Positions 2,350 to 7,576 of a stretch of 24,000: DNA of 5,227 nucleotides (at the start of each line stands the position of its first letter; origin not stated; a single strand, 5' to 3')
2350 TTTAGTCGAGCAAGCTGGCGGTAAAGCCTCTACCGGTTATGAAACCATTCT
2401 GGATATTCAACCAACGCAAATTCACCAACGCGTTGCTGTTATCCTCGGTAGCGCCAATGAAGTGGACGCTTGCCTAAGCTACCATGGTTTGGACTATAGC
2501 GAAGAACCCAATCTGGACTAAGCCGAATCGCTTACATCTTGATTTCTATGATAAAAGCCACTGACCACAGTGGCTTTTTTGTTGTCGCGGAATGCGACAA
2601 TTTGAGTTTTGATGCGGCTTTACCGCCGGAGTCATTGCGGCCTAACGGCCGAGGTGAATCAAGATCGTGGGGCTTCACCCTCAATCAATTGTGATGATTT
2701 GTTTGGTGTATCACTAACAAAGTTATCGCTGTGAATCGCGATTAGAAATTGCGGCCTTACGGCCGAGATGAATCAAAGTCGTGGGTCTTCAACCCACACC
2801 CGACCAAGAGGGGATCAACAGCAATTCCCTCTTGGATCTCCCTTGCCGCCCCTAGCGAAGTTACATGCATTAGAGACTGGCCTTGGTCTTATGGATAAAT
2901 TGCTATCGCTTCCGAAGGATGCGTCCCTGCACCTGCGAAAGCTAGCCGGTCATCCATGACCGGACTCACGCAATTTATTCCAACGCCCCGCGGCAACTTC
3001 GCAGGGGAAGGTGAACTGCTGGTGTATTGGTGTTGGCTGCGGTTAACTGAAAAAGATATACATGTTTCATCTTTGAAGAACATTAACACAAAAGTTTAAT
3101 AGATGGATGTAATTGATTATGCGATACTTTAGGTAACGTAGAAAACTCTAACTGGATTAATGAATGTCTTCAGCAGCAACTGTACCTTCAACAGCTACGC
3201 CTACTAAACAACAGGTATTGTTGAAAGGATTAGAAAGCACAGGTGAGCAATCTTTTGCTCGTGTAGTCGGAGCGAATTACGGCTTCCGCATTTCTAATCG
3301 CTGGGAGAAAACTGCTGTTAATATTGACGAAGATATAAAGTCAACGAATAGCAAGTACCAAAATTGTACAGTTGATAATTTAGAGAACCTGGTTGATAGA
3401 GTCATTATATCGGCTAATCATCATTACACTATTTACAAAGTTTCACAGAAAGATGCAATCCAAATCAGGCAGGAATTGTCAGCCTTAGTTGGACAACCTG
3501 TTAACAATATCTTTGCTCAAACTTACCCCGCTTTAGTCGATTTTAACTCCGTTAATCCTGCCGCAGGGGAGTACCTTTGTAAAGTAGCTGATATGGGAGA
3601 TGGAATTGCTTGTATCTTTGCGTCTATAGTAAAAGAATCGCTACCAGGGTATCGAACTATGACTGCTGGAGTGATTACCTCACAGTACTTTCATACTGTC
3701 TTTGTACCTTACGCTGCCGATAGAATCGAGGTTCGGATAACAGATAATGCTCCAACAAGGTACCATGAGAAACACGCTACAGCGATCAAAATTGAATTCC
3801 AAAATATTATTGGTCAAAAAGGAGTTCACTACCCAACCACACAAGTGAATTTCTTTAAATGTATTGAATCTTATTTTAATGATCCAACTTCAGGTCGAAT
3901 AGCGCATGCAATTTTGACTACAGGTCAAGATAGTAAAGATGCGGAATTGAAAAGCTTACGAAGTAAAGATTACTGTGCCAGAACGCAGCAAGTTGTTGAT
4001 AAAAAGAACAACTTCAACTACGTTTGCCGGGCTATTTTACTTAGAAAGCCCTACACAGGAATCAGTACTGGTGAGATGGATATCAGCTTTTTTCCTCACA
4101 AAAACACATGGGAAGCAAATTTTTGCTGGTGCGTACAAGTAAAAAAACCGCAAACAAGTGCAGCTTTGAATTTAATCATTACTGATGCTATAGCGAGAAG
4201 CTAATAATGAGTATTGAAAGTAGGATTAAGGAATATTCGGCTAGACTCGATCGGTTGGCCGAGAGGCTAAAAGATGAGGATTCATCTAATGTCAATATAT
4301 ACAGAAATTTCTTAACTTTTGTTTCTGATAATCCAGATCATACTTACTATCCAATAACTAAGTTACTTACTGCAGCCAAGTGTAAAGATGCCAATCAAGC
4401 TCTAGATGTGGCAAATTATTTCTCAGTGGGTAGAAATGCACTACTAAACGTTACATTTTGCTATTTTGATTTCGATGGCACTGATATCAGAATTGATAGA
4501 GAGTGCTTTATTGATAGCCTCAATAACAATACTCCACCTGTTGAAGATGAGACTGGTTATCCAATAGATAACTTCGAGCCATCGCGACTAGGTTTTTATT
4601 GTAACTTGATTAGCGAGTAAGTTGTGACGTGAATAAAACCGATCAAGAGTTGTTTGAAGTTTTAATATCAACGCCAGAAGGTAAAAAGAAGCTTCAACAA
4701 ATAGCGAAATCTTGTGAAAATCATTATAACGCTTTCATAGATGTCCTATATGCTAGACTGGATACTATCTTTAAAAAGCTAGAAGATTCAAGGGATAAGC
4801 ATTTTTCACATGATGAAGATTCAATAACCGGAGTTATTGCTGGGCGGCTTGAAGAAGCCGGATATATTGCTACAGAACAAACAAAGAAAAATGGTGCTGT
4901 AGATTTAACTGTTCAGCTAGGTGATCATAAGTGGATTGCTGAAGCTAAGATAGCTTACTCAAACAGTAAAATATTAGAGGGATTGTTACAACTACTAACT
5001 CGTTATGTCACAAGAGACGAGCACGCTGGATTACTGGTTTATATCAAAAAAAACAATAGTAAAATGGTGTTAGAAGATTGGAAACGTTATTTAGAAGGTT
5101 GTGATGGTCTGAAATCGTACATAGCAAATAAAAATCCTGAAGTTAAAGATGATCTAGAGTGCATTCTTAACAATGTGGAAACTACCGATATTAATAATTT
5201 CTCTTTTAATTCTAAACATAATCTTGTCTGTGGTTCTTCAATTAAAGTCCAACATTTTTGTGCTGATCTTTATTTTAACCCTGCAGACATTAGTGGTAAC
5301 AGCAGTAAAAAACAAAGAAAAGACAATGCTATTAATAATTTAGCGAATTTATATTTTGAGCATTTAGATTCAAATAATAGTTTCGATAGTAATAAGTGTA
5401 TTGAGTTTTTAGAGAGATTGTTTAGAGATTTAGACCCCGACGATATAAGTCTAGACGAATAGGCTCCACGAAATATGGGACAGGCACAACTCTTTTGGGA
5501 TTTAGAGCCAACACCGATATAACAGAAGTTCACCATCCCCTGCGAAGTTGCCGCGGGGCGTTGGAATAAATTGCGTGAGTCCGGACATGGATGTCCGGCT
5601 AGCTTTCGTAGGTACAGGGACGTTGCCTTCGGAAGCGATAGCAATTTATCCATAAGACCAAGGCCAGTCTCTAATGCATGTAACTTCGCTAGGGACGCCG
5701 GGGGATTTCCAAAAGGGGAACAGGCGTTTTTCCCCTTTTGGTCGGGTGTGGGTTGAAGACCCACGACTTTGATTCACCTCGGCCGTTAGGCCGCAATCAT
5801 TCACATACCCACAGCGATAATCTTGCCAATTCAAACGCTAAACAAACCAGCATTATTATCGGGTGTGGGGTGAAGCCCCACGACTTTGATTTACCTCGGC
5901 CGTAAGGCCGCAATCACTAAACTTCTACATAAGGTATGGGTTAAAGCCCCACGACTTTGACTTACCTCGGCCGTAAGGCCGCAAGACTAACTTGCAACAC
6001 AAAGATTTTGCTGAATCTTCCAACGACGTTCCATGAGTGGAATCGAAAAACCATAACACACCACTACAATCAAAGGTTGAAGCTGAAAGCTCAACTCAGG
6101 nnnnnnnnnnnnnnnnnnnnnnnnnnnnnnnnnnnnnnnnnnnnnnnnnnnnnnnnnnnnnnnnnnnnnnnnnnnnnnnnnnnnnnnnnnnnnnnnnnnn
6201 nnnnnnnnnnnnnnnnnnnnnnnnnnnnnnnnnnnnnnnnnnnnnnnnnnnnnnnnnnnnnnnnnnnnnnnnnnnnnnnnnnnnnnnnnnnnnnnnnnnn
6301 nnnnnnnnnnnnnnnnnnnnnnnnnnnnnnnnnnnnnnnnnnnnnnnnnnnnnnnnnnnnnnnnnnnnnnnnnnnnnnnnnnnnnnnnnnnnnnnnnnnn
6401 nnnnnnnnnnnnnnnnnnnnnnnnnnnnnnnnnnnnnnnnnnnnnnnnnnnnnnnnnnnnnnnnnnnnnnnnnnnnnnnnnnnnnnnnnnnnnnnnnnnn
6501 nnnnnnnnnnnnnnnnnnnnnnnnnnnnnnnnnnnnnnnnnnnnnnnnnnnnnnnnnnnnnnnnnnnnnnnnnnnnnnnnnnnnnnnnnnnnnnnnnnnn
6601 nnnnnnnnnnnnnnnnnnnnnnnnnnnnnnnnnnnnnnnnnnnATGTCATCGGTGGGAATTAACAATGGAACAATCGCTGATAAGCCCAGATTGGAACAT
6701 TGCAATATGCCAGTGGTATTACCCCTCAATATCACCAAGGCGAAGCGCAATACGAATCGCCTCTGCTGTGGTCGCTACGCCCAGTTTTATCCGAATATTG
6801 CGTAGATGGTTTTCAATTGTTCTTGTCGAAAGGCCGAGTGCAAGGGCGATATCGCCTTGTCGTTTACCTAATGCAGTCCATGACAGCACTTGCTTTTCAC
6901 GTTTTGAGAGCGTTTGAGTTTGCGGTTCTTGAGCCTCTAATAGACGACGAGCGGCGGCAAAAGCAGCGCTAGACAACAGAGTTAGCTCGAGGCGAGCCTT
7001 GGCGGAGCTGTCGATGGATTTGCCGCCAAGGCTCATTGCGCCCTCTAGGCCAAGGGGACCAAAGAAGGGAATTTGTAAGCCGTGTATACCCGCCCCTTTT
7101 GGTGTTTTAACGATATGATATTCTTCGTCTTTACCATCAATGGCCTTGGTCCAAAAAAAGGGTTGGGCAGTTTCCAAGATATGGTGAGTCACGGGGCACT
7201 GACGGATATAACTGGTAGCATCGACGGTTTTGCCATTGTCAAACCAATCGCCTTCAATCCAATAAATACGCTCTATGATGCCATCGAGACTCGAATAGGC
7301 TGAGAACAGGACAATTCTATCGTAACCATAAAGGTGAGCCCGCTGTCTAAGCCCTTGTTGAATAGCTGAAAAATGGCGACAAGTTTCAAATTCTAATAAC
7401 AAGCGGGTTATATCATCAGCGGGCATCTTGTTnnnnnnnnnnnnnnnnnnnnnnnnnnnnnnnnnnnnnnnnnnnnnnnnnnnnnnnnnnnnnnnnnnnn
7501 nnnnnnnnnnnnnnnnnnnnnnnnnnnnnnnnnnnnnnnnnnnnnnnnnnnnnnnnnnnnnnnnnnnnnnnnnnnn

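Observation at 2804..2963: Compensatory (covarying) substitutions between the two repeat copies imply a conserved secondary structure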

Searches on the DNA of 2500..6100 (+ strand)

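Call 7: search_rna_families(source=window, start=2500, end=6100, threshold=evalue, max_evalue=10)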
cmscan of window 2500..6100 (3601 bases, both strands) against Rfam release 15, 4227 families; matches with E-value up to 10: 7.
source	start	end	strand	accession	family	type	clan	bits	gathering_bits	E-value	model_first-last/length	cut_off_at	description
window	5578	5637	+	RF01731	TwoAYGGAY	Cis-reg;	CL00106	28.6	43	0.15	49-108/168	no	TwoAYGGAY RNA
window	2907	2966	-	RF01731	TwoAYGGAY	Cis-reg;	CL00106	28.3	43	0.18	49-108/168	no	TwoAYGGAY RNA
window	4671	4732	-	RF00325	SNORD53_SNORD92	Gene; snRNA; snoRNA; CD-box;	CL00063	20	46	1.4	1-78/78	no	Small nucleolar RNA SNORD53/SNORD92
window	2539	2582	+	RF00106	RNAI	Gene; antisense;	-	19.5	47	2.1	1-102/102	no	RNAI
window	4796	4933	+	RF01500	Afu_198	Gene; snRNA; snoRNA; CD-box;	-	15.7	40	8.3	1-149/149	no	A. fumigatus snoRNA Afu_198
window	2544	2599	+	RF00679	mir-210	Gene; miRNA;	-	15.4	50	9.3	1-96/96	no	mir-210 microRNA precursor family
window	5839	5969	-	RF00534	SgrS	Gene; antisense;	-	13.7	37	1.2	1-232/232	no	SgrS RNA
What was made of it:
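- On Csr/Rsm-type CsrA-binding RNA: No such Rfam hits even at E up to 10 (call 7).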

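Call 10: search_rna_families(source=window, start=2780, end=3060, threshold=evalue, max_evalue=10, show_alignments=3)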
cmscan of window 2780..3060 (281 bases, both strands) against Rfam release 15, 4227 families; matches with E-value up to 10: 2.
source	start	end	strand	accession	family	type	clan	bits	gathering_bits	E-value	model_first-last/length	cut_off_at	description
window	2907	2966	-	RF01731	TwoAYGGAY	Cis-reg;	CL00106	28.3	43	0.014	49-108/168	no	TwoAYGGAY RNA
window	2858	2894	-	RF01833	astro_FSE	Cis-reg; frameshift_element;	-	12.2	70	1.2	1-55/55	no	ribosomal frameshift site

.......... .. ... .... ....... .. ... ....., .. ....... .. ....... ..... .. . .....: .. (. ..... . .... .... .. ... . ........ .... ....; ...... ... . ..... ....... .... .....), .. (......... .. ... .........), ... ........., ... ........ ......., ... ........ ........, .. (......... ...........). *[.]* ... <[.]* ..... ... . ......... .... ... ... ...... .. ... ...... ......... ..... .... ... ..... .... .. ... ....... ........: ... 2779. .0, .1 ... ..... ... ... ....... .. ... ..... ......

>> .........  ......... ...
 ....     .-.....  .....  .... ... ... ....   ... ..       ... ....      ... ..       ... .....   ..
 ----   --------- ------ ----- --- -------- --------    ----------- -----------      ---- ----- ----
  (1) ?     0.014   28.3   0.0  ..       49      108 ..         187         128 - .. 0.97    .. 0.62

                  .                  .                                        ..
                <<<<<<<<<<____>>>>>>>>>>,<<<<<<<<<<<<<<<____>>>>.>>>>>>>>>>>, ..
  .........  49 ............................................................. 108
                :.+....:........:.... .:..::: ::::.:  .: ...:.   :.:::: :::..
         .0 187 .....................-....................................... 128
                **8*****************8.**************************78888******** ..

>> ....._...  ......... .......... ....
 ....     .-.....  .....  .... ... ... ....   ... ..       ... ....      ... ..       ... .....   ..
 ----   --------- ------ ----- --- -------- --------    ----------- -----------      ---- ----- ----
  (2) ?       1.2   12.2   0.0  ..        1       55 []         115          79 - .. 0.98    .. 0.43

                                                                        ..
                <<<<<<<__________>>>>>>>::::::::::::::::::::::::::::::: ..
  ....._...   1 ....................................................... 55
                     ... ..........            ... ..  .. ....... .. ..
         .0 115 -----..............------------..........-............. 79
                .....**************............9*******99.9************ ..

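Call 17: search_dna_similar(query=window:2740-3045:+, collection=plasmids, mode=distant, max_rows=40)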
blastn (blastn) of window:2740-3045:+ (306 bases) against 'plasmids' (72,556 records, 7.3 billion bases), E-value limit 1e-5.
Records with a match: 1; places in all: 1; records where one place covers at least 80% of the query: 0.
Best place of each record, by identity: 60-80% 1.
By first word of the organism name: Shewanella 1.
By predicted mobility (MOB-suite, as given by PLSDB): conjugative 1.
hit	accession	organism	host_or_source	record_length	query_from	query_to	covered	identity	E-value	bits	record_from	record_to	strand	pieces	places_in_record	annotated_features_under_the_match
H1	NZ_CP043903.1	Shewanella sp. LC6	-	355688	142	267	41%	78.3%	4e-18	99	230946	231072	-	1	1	none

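Call 18: search_dna_similar(query=window:2740-3045:+, collection=phages, mode=distant, max_rows=20)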
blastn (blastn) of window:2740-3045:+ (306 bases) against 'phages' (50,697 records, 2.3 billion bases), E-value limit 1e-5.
No match.
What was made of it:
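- Tried and rejected: No phage match (call 18).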

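Call 19: get_annotated_region(hit=H1, flank=6000)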
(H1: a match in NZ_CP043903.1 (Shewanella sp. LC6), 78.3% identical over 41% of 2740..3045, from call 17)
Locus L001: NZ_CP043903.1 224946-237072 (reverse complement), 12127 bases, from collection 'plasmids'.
description: Shewanella sp. LC6 plasmid pSX1_LC6, complete sequence
organism: Shewanella sp. LC6 (NCBI taxid 2589790)
taxonomy: Bacteria; Pseudomonadota; Gammaproteobacteria; Alteromonadales; Shewanellaceae; Shewanella; Shewanella sp. LC6
host: -; source: -; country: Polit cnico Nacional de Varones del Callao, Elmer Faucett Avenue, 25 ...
typing (MOB-suite, as given by PLSDB): conjugative; replicon rep_cluster_493; relaxase MOBH,MOBP; mating-pair formation MPF_F
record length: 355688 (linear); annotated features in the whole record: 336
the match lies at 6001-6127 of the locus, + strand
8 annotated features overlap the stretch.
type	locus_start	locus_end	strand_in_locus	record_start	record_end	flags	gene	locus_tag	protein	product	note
CDS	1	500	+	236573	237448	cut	-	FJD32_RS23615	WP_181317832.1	tetratricopeptide repeat protein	-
CDS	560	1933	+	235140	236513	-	-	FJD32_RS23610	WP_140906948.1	ATP-binding protein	-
CDS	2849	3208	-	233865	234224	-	-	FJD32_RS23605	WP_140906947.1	hypothetical protein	-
CDS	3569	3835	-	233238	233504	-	-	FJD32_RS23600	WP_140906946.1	hypothetical protein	-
CDS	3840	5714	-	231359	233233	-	-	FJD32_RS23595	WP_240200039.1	RHS repeat-associated core domain-containing protein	-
CDS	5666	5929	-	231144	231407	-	-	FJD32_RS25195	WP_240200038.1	hypothetical protein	-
CDS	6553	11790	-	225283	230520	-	-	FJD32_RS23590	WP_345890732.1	RHS repeat-associated core domain-containing protein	-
CDS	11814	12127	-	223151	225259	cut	-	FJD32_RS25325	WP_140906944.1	SpvB/TcaC N-terminal domain-containing protein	-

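Call 60: search_rna_families(sources=[L013, L028, L031, L037, L009, L023, L042, L038, L002, L020, L003, L026, L035, L044, L032, L001, L045], threshold=gathering)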
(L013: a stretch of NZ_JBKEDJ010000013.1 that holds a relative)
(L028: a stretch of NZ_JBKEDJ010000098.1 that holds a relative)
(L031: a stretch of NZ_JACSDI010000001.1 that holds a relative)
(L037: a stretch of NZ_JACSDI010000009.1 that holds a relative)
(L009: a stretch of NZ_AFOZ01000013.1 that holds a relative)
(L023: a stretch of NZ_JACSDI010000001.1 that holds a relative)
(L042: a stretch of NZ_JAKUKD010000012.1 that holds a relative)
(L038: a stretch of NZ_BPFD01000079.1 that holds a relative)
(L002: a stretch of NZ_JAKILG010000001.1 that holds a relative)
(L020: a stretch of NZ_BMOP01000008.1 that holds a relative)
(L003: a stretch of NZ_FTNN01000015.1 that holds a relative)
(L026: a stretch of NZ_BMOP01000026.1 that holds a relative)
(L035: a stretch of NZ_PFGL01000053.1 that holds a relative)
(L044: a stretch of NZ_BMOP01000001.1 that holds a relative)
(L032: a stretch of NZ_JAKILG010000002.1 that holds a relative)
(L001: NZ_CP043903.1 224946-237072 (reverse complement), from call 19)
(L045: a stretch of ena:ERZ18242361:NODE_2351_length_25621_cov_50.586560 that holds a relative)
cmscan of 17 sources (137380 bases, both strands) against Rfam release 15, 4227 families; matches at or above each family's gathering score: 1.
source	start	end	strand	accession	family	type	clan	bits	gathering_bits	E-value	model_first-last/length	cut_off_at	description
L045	2923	3097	-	RF00168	Lysine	Cis-reg; riboswitch;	-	92.9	30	6.7e-23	1-182/182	no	Lysine riboswitch aptamer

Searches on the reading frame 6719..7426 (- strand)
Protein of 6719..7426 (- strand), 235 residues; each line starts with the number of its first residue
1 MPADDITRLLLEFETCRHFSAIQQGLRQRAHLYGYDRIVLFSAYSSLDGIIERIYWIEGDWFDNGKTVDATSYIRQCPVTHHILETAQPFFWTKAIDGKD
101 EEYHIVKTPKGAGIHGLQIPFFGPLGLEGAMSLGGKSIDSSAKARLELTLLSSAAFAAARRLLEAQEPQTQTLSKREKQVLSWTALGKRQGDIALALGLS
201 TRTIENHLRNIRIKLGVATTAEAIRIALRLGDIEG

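Call 8: search_protein_families(library=pfam, proteins=[window:6719-7426:-], max_evalue=0.01)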
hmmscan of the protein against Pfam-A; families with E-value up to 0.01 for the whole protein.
window:6719-7426:- (235 aa): 3 families
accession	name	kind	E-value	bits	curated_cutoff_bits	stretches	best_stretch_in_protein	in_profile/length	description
PF00196.25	GerE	-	1e-15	57.6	23.5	1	171-227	1-57/57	Bacterial regulatory proteins, luxR family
PF03472.21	Autoind_bind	-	6.1e-12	45.7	23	1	21-158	4-148/149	Autoinducer binding domain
PF08281.18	Sigma70_r4_2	-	0.00012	22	25.7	1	171-215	9-54/54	Sigma-70, region 4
